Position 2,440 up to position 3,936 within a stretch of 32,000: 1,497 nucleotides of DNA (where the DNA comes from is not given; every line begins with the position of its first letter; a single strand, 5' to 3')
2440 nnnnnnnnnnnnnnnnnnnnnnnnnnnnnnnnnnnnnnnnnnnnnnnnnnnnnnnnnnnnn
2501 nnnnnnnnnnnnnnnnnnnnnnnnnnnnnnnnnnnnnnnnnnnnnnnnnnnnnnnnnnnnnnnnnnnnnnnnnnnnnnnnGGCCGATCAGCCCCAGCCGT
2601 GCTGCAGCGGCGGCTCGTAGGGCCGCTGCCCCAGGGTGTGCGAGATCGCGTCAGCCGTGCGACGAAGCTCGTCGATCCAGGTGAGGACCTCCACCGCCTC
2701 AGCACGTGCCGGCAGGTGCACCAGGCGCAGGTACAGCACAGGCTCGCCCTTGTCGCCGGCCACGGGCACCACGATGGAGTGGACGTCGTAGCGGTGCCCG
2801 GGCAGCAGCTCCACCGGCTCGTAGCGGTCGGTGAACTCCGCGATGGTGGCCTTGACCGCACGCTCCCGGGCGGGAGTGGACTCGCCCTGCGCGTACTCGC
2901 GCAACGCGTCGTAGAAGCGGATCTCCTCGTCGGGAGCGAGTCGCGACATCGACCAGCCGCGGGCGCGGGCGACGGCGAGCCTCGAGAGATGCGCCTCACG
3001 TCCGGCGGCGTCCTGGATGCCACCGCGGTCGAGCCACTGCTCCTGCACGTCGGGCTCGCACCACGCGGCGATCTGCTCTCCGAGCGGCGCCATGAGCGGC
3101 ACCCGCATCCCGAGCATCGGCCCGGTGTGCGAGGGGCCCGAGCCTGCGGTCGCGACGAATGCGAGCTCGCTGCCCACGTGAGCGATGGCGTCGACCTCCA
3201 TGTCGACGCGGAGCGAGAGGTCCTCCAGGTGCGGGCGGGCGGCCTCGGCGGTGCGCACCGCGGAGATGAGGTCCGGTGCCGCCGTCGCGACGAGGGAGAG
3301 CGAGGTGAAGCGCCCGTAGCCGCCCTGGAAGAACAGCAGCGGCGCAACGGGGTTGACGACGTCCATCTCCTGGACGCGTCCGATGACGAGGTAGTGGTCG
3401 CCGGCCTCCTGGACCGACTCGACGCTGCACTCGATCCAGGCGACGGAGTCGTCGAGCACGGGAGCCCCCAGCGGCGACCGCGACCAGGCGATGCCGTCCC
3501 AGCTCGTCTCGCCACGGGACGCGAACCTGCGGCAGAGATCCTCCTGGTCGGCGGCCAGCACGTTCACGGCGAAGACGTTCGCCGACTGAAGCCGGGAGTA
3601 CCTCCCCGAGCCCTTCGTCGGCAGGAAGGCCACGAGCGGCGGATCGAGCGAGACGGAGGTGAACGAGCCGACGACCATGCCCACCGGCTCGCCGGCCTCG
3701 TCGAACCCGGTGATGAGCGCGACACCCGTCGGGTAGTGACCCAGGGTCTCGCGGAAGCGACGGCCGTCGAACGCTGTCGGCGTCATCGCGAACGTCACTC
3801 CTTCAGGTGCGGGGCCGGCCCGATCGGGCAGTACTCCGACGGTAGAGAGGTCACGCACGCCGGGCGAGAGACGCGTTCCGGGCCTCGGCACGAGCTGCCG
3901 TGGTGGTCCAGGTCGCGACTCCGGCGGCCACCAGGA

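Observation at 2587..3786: Flavin reductase fused to an IclR-type effector-binding-like domain without a DNA-binding HTH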

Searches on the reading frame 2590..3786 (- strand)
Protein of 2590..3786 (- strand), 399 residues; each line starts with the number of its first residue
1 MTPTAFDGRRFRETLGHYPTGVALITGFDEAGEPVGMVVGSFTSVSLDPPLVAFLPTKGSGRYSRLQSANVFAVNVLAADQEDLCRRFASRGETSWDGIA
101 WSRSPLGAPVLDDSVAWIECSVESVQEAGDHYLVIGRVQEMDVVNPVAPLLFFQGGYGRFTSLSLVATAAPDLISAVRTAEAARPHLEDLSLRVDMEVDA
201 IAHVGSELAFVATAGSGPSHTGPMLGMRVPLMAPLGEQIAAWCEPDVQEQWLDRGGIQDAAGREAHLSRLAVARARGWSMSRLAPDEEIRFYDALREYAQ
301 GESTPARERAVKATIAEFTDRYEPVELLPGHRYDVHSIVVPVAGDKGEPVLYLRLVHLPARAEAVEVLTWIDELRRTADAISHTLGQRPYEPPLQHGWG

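Call 4: search_protein_families(library=pfam, proteins=[window:2590-3786:-], max_evalue=10)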
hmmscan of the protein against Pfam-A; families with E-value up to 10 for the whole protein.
window:2590-3786:- (399 aa): 2 families
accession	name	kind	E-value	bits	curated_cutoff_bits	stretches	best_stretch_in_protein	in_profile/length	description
PF01613.24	Flavin_Reduct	-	1.8e-42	145.5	27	1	16-159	2-151/153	Flavin reductase like domain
PF01614.24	IclR_C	-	0.00028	21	24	1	176-282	6-119/174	Bacterial transcriptional regulator IclR C-terminal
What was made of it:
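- On HpaC-like short-chain flavin reductases (Pfam Flavin_Reduct, PF01613): 145.5 bits against a cutoff of 27, residues 16-159 (call 4).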

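Call 5: search_protein_families(library=ncbifam, proteins=[window:2590-3786:-], max_evalue=10)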
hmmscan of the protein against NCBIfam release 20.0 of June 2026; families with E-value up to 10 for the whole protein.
window:2590-3786:- (399 aa): 8 families
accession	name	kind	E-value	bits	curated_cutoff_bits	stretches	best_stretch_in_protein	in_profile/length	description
NF045630.1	monooxsub_HsaB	equivalog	1.3e-53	181.6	230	1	5-164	4-163/186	3-hydroxy-9,10-secoandrosta-1,3,5(10)-triene-9,17-dione monooxygenase reductase subunit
NF052639.1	FlvnRedFerAPor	equivalog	5e-44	149.8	260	1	7-161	3-156/158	flavin reductase FerA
NF045919.1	HphnlacHdxRed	equivalog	8.8e-36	123.6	340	1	4-160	3-158/309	p-hydroxyphenylacetate 3-hydroxylase reductase component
NF045733.1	StyMonoxStyB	equivalog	4e-29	101.5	200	1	10-157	3-146/150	styrene monooxygenase NADH-dependent flavin reductase subunit StyB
NF042921.1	HpaC_Thermus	equivalog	8.5e-25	87.5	200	1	10-159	4-148/150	4-hydroxyphenylacetate 3-monooxygenase reductase subunit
TIGR02296.1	HpaC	equivalog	4.8e-14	52.7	205.95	1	11-154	1-147/154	4-hydroxyphenylacetate 3-monooxygenase, reductase component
TIGR03615.1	RutF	equivalog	8.1e-14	51.9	254.75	1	9-157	4-153/156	NADH-dependent FMN reductase RutF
NF012030.0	PRK15486.1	equivalog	1.4e-10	41.2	315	1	10-154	9-156/170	4-hydroxyphenylacetate 3-monooxygenase reductase subunit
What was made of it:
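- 3307..3786 (-): Residues 1-160: HsaB/HpaC-type NADH:flavin reductase domain. NCBIfam HsaB 181.6 bits, FerA, C1, StyB (call 5).
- On HsaB (NCBIfam NF045630 equivalog): 181.6 bits against a cutoff of 230 (call 5).
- On C1-type effector-gated flavin reductase (A. baumannii HPAH; NCBIfam NF045919): The profile matches only positions 3-158 of 309 (123.6 bits, cutoff 340; call 5).
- Closest known: HsaB, reductase of the steroid-ring hydroxylase HsaAB. Same: HsaB is the best NCBIfam match of the N-terminal half (181.6 bits; call 5).
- Closest known: HsaB, reductase of the steroid-ring hydroxylase HsaAB. Different: The HsaB profile is 186 positions long, the length of a single reductase domain (call 5).
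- Checked: N-terminal half: Pfam Flavin_Reduct, residues 16-159, E 1.8e-42; best NCBIfam match HsaB at 181.6 bits (calls 4, 5).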

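Call 7: find_homologous_proteins(query=window:2590-3786:-)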
Query window:2590-3786:- (399 aa): 2281 proteins with E <= 0.001 among 8000 candidates; the best 120 are listed.
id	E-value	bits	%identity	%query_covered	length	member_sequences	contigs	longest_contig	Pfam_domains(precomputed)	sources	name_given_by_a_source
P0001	8.5e-257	870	96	100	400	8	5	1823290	PF01613.25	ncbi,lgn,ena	-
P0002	3.8e-223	759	83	100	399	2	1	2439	PF01613.25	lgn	-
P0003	6.8e-182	623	72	97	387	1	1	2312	PF01613.25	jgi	jgi:flavin reductase (DIM6/NTAB) family NADH-FMN oxidoreductase RutF/DNA-binding IclR family transcr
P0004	1.4e-181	622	72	96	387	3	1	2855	PF01613.25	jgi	jgi:flavin reductase (DIM6/NTAB) family NADH-FMN oxidoreductase RutF/DNA-binding IclR family transcr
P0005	3.2e-177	608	71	96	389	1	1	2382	PF01613.25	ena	-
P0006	1.9e-176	605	71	96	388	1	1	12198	PF01613.25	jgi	jgi:flavin reductase (DIM6/NTAB) family NADH-FMN oxidoreductase RutF/DNA-binding IclR family transcr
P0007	2.8e-154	532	62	95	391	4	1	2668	PF01613.25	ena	-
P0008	6.3e-147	508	61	96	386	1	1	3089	PF01613.25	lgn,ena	-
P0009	4.8e-145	502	61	95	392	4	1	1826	PF01613.25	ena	-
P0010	2.3e-140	486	57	96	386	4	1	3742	PF01613.25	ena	-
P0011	6.7e-140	485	57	95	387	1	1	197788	PF01613.25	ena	-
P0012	3.1e-135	470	54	98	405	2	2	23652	PF01613.25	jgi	jgi:flavin reductase (DIM6/NTAB) family NADH-FMN oxidoreductase RutF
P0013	3.9e-135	469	53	100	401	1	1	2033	PF01613.25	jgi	jgi:flavin reductase (DIM6/NTAB) family NADH-FMN oxidoreductase RutF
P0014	8.4e-135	468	54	99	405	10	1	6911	PF01614.25,PF01613.25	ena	-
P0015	2.9e-134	466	55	95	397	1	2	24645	PF01614.25,PF01613.25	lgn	-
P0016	5.7e-134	465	54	99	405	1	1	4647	PF01614.25,PF01613.25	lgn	-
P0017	1.9e-133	464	53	98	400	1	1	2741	PF01613.25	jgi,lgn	jgi:flavin reductase (DIM6/NTAB) family NADH-FMN oxidoreductase RutF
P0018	2.3e-133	463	53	98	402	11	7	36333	PF01614.25,PF01613.25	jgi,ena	-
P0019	3.2e-133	463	55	95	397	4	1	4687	PF01613.25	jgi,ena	jgi:flavin reductase (DIM6/NTAB) family NADH-FMN oxidoreductase RutF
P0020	3.8e-133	463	53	99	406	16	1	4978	PF01613.25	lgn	-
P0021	8.0e-133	462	54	98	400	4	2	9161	PF01613.25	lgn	-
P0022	1.1e-132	461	55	95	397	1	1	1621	PF01613.25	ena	-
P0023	1.3e-132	461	54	96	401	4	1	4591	PF01613.25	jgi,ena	jgi:flavin reductase (DIM6/NTAB) family NADH-FMN oxidoreductase RutF/DNA-binding IclR family transcr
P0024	2.1e-132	460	55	95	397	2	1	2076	PF01613.25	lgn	-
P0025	1.2e-131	458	53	100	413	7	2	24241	PF01613.25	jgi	jgi:flavin reductase (DIM6/NTAB) family NADH-FMN oxidoreductase RutF/DNA-binding IclR family transcr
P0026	3.3e-131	456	54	94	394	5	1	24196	PF01613.25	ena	-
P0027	8.0e-131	455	54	95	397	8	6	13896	PF01614.25,PF01613.25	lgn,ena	-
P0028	2.0e-130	454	52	99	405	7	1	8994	PF01613.25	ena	-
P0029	2.8e-130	453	53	99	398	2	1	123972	PF01613.25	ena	-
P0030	8.3e-130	452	54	96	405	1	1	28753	PF01613.25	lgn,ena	-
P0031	1.8e-129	451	54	93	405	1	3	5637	PF01614.25,PF01613.25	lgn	-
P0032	3.5e-128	446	53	95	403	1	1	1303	PF01613.25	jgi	jgi:flavin reductase (DIM6/NTAB) family NADH-FMN oxidoreductase RutF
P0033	4.4e-128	446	55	95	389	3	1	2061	PF01614.25,PF01613.25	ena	-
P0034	5.2e-128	446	54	95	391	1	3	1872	PF01614.25,PF01613.25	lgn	-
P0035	1.1e-127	445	53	95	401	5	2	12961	PF01613.25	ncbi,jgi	jgi:flavin reductase (DIM6/NTAB) family NADH-FMN oxidoreductase RutF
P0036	1.8e-127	444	56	90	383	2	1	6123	PF01613.25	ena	-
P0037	5.2e-127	442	52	99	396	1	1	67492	PF01614.25,PF01613.25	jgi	-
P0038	1.3e-126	441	53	96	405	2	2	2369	PF01613.25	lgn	-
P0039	7.2e-126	439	53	94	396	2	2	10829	PF01614.25,PF01613.25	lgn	-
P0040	1.1e-125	438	53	95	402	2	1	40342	PF01614.25,PF01613.25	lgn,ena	-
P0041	1.4e-123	431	53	95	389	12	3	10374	PF01614.25,PF01613.25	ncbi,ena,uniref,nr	ncbi:MAG: flavin reductase [Actinobacteria bacterium]|uniref:Unannotated protein n=1 Tax=freshwater 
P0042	1.4e-123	431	53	96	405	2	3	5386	PF01613.25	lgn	-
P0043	1.3e-120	421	51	95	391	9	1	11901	PF01613.25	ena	-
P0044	2.1e-120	421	51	95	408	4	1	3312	PF01613.25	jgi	-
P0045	4.3e-118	413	54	91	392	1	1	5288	PF01613.25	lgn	-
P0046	3.0e-117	410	49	96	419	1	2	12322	PF01613.25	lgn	-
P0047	3.7e-117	410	49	96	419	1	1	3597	PF01613.25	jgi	jgi:flavin reductase (DIM6/NTAB) family NADH-FMN oxidoreductase RutF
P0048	1.2e-116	408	50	95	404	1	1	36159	PF01613.25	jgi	-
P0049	1.4e-116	408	52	96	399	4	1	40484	PF01613.25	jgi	jgi:flavin reductase (DIM6/NTAB) family NADH-FMN oxidoreductase RutF/DNA-binding IclR family transcr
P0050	1.6e-116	408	51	95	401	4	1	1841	PF01613.25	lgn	-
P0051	2.3e-116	407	52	97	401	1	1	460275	PF01613.25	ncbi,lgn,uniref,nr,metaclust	ncbi:flavin reductase family protein [Nocardioides sp. Iso805N]|uniref:flavin reductase family prote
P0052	4.0e-116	407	49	95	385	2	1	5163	PF01613.25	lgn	-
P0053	4.1e-116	407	53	92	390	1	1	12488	PF01613.25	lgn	-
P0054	4.4e-116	407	51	93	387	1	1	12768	PF01614.25,PF01613.25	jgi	jgi:flavin reductase (DIM6/NTAB) family NADH-FMN oxidoreductase RutF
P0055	2.3e-114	401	52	95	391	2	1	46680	PF01613.25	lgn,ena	-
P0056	4.3e-114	400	49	95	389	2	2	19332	PF01614.25,PF01613.25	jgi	jgi:flavin reductase (DIM6/NTAB) family NADH-FMN oxidoreductase RutF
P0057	8.1e-114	399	49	99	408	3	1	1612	PF01614.25,PF01613.25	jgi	-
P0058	3.3e-113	397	50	96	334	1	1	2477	PF01613.25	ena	-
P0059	4.0e-113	397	51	93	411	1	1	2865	PF01613.25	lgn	-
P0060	1.1e-112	395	49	93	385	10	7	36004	PF01613.25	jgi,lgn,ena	jgi:flavin reductase (DIM6/NTAB) family NADH-FMN oxidoreductase RutF/DNA-binding IclR family transcr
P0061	1.1e-112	395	51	93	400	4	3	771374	PF01613.25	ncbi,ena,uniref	ncbi:flavin reductase [Arthrobacter sp. NPDC097144]|uniref:flavin reductase n=1 Tax=Arthrobacter sp.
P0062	1.3e-112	395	48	96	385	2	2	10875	PF01613.25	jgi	jgi:flavin reductase (DIM6/NTAB) family NADH-FMN oxidoreductase RutF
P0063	1.7e-112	395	51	95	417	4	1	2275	PF01613.25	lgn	-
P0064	3.1e-112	394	51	96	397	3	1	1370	PF01613.25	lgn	-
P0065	4.5e-112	393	51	95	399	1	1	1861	PF01613.25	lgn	-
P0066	7.5e-112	393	51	96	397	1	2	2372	PF01613.25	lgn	-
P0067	9.8e-112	392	51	95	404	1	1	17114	PF01613.25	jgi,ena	-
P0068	1.0e-111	392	52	94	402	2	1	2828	PF01613.25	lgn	-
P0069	3.9e-111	390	47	95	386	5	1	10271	PF01613.25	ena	-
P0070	5.2e-111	390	50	94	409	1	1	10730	PF01614.25,PF01613.25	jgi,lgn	jgi:flavin reductase (DIM6/NTAB) family NADH-FMN oxidoreductase RutF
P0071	1.0e-110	389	52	95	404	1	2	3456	PF01613.25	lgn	-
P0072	1.2e-110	389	51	97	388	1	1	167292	PF01613.25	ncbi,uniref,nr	ncbi:flavin reductase [Nocardioides sp.]|uniref:flavin reductase n=1 Tax=Nocardioides sp. TaxID=3576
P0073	1.5e-110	388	50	93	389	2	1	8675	PF01613.25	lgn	-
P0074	1.6e-110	388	48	95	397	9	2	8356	PF01614.25,PF01613.25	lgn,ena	-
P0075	2.2e-110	388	51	95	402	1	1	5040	PF01613.25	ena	-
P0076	2.4e-110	388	50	94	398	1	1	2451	PF01613.25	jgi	jgi:flavin reductase (DIM6/NTAB) family NADH-FMN oxidoreductase RutF/DNA-binding IclR family transcr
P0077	3.0e-110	387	53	95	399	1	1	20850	PF01614.25,PF01613.25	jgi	-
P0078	4.9e-110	387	51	95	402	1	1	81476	PF01613.25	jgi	jgi:flavin reductase (DIM6/NTAB) family NADH-FMN oxidoreductase RutF/DNA-binding IclR family transcr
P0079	8.3e-110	386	49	96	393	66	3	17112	PF01614.25,PF01613.25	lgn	-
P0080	9.0e-110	386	50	95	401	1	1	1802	PF01613.25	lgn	-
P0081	1.0e-109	386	51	93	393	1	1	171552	PF01613.25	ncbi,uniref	ncbi:flavin reductase [Streptomyces sp. NPDC052042]|uniref:flavin reductase n=1 Tax=Streptomyces sp.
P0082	2.7e-109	384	49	94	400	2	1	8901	PF01613.25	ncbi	-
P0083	3.6e-109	384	50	95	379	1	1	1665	PF01613.25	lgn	-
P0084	3.7e-109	384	50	95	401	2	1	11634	PF01614.25,PF01613.25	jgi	-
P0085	6.0e-109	383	51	91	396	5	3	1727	PF01613.25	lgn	-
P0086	9.5e-109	382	49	96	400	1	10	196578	PF01614.25,PF01613.25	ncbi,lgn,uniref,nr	ncbi:flavin reductase [Arthrobacter sp. APC 3897]|uniref:flavin reductase n=1 Tax=Arthrobacter sp. A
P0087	1.4e-108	382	50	96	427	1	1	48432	PF01613.25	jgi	jgi:flavin reductase (DIM6/NTAB) family NADH-FMN oxidoreductase RutF/DNA-binding IclR family transcr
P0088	3.0e-108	381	50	97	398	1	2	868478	PF01614.25,PF01613.25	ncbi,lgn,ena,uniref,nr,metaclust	ncbi:Flavin-dependent monooxygenase, reductase subunit HsaB [Arthrobacter saudimassiliensis]|uniref:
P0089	5.4e-108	380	50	94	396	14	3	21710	PF01614.25,PF01613.25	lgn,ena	-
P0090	5.6e-108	380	51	96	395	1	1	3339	PF01613.25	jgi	jgi:flavin reductase (DIM6/NTAB) family NADH-FMN oxidoreductase RutF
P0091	8.6e-108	379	51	94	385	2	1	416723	PF01613.25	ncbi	ncbi:flavin reductase [Streptomyces sp. NPDC002577]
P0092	9.5e-108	379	50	93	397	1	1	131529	PF01614.25,PF01613.25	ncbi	-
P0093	1.3e-107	379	49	93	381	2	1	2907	PF01614.25,PF01613.25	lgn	-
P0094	1.6e-107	378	48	93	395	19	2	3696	PF01614.25,PF01613.25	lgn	-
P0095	4.1e-107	377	48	94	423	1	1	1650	PF01613.25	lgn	-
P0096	4.8e-107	377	50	93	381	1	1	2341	PF01613.25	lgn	-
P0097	6.6e-107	376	49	94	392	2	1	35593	PF01614.25,PF01613.25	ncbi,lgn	ncbi:MAG: flavin reductase [Arthrobacter sp.]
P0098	2.6e-106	374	49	94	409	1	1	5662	PF01613.25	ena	-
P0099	4.3e-106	374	50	93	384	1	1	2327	PF01613.25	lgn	-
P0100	5.3e-106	373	49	94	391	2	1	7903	PF01613.25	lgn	-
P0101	5.9e-106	373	49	93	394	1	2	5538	PF01614.25,PF01613.25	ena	-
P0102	6.5e-106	373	50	94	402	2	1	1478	PF01613.25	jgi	jgi:flavin reductase (DIM6/NTAB) family NADH-FMN oxidoreductase RutF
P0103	6.9e-106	373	49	89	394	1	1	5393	PF01614.25,PF01613.25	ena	-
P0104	1.5e-105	372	49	94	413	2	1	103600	PF01613.25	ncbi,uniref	ncbi:flavin reductase [Streptomyces sp. NPDC048106]|uniref:flavin reductase n=1 Tax=Streptomyces sp.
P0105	7.6e-105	370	49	94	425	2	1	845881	PF01613.25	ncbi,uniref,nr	ncbi:flavin reductase [Nocardioides sp. cx-169]|uniref:flavin reductase n=1 Tax=Nocardioides sp. cx-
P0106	7.6e-105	370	49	95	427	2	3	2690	PF01614.25,PF01613.25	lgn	-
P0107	9.0e-105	369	48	94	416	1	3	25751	PF01613.25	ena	-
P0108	1.6e-104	368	47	94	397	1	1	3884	PF01613.25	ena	-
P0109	2.5e-104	368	48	96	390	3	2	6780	PF01613.25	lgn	-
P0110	2.7e-104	368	47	97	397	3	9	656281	PF01613.25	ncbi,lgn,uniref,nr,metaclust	ncbi:flavin reductase [Paeniglutamicibacter gangotriensis]|uniref:Flavin reductase domain-containing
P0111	4.4e-104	367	49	92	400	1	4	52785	PF01613.25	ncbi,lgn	-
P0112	4.4e-104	367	48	94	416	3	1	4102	PF01614.25,PF01613.25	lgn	-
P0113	4.7e-104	367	47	94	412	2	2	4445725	PF01614.25,PF01613.25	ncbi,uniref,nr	ncbi:flavin reductase [Nocardioides sp. cx-173]|uniref:flavin reductase n=1 Tax=Nocardioides sp. cx-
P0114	5.4e-104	367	48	96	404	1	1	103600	PF01613.25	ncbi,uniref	ncbi:flavin reductase [Streptomyces sp. NPDC048106]|uniref:flavin reductase n=1 Tax=Streptomyces sp.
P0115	5.4e-104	367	48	95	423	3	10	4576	PF01614.25,PF01613.25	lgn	-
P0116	9.0e-104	366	48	94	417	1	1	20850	PF01613.25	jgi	-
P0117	1.2e-103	366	47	98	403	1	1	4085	PF01613.25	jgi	jgi:flavin reductase (DIM6/NTAB) family NADH-FMN oxidoreductase RutF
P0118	1.4e-103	365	48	95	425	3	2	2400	PF01614.25,PF01613.25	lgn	-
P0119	1.5e-103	365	49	93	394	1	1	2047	PF01613.25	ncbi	-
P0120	1.9e-103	365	50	95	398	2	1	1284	PF01613.25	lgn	-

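Call 20: predict_structure(alignment_id=A1)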
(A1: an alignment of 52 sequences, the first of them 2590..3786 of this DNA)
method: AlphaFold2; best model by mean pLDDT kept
length: 399 residues; sequences in the alignment: 52
mean_pLDDT: 83.7   pTM: 0.63
mean pLDDT of the five models: 83.7, 82.7, 81.9, 81.6, 81.6
residues with pLDDT >= 90: 209; 70-90: 125; 50-70: 40; < 50: 25
segments of 3 or more residues with pLDDT < 50: 1-8, 155-167, 397-399
pLDDT, mean of each block of 10 residues (from residue 1): 40 56 93 92 63 90 93 92 89 85 97 93 94 93 83 54 48 83 92 94 90 77 76 85 93 91 94 95 82 76 71 79 90 95 92 94 97 98 88 57
secondary structure, 60 per line:
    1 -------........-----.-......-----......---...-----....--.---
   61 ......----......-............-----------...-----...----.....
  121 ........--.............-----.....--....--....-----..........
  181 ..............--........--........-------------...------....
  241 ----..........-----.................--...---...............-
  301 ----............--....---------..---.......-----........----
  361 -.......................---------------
elements in order: H8-15 E23-28 E34-39 E43-45 E51-54 H61-66 E71-76 H79-89 E101-103 E109-111 E116-128 E131-143 E149-153 E156-159 H162-165 H171-194 E197-204 E207-214 E228-230 H237-240 H245-254 H260-276 E279-281 H285-299 H305-316 H319-322 E337-343 E349-356 H364-384
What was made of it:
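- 3277..3306 (-): Residues 161-170: flexible interdomain linker after the conserved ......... motif. AlphaFold pLDDT is below 50 over residues 155-167 (call 20).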

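Call 24: fold_search(model_id=the predicted structure, library=pdb)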
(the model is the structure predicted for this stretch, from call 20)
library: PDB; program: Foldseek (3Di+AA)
matches with E <= 10: 1265; with E <= 0.001: 279
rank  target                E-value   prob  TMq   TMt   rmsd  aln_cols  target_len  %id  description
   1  3nfw_B                1.2e-18  1.00  0.35  0.75  13.1       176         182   40  Crystal structure of nitrilotriacetate monooxygenase component B (A0R521 homolog) from Mycobacterium thermoresistibile (released 2010-06-23)
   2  3rh7_A                1.3e-18  1.00  0.34  0.46  14.1       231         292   33  Crystal structure of a putative oxidoreductase (SMa0793) from Sinorhizobium meliloti 1021 at 3.00 A resolution (released 2011-06-08)
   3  3rh7_E                2.5e-18  1.00  0.34  0.46  14.1       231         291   33  Crystal structure of a putative oxidoreductase (SMa0793) from Sinorhizobium meliloti 1021 at 3.00 A resolution (released 2011-06-08)
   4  3rh7_B                2.9e-18  1.00  0.34  0.47  11.5       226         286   33  Crystal structure of a putative oxidoreductase (SMa0793) from Sinorhizobium meliloti 1021 at 3.00 A resolution (released 2011-06-08)
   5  3nfw_A                3.7e-18  1.00  0.35  0.75   9.6       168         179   41  Crystal structure of nitrilotriacetate monooxygenase component B (A0R521 homolog) from Mycobacterium thermoresistibile (released 2010-06-23)
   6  3nfw_C                1.8e-17  1.00  0.35  0.75  10.2       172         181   41  Crystal structure of nitrilotriacetate monooxygenase component B (A0R521 homolog) from Mycobacterium thermoresistibile (released 2010-06-23)
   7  5zyr_A                1.3e-16  1.00  0.35  0.45  17.8       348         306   22  Crystal structure of the reductase (C1) component of p-hydroxyphenylacetate 3-hydroxylase (HPAH) from Acinetobacter ba (released 2019-06-05)
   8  4xj2                  4.3e-16  1.00  0.33  0.79  10.6       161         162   38  FerA - NADH:FMN oxidoreductase from Paracoccus denitrificans in complex with FMN (released 2016-01-27)
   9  4xhy                  7.2e-16  1.00  0.33  0.79   8.2       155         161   39  NADH:FMN oxidoreductase from Paracoccus denitrificans (released 2016-01-27)
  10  4l82_A                8.1e-16  1.00  0.34  0.85   7.1       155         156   32  Structure of a putative oxidoreductase from Rickettsia felis (released 2013-06-26)
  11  5zc2_A                9.7e-16  1.00  0.34  0.46  18.2       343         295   21  Acinetobacter baumannii p-hydroxyphenylacetate 3-hydroxylase (HPAH), reductase component (C1) (released 2018-08-08)
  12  5zc2_B                1.6e-15  1.00  0.35  0.45  18.3       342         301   22  Acinetobacter baumannii p-hydroxyphenylacetate 3-hydroxylase (HPAH), reductase component (C1) (released 2018-08-08)
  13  4l82_B                2.1e-15  1.00  0.35  0.80   7.1       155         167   32  Structure of a putative oxidoreductase from Rickettsia felis (released 2013-06-26)
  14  8ct0_H                2.6e-15  1.00  0.34  0.75  11.7       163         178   34  Crystal structure of FAD reductase CtcQ from Kitasatospora aureofaciens in complex with FAD and NAD (released 2023-05-17)
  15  8ct0_F                3.1e-15  1.00  0.34  0.75  11.7       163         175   34  Crystal structure of FAD reductase CtcQ from Kitasatospora aureofaciens in complex with FAD and NAD (released 2023-05-17)
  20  8ct0_B                7.8e-15  1.00  0.34  0.78  11.6       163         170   33  Crystal structure of FAD reductase CtcQ from Kitasatospora aureofaciens in complex with FAD and NAD (released 2023-05-17)
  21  8ct0_E                7.8e-15  1.00  0.34  0.78  11.7       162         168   33  Crystal structure of FAD reductase CtcQ from Kitasatospora aureofaciens in complex with FAD and NAD (released 2023-05-17)
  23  8ct0_C                9.3e-15  1.00  0.34  0.77  11.5       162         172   33  Crystal structure of FAD reductase CtcQ from Kitasatospora aureofaciens in complex with FAD and NAD (released 2023-05-17)
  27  8ct0_A                1.0e-14  1.00  0.34  0.78  11.7       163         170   33  Crystal structure of FAD reductase CtcQ from Kitasatospora aureofaciens in complex with FAD and NAD (released 2023-05-17)
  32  8ct0_G                1.4e-14  1.00  0.34  0.76  11.6       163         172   33  Crystal structure of FAD reductase CtcQ from Kitasatospora aureofaciens in complex with FAD and NAD (released 2023-05-17)
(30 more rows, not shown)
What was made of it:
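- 3307..3786 (-): Foldseek top hits are flavin reductases 3nfw, 4xj2, 5zc2, 8ct0 (call 24).
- On HpaC-like short-chain flavin reductases (Pfam Flavin_Reduct, PF01613): The Foldseek top hits of the full model are solved flavin reductases, E down to 1e-18, with TM on target 0.75-0.85 (call 24).
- Tried and rejected: PDB entry 3rh7, a two-domain S. meliloti reductase, matched the full-length model (call 24).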
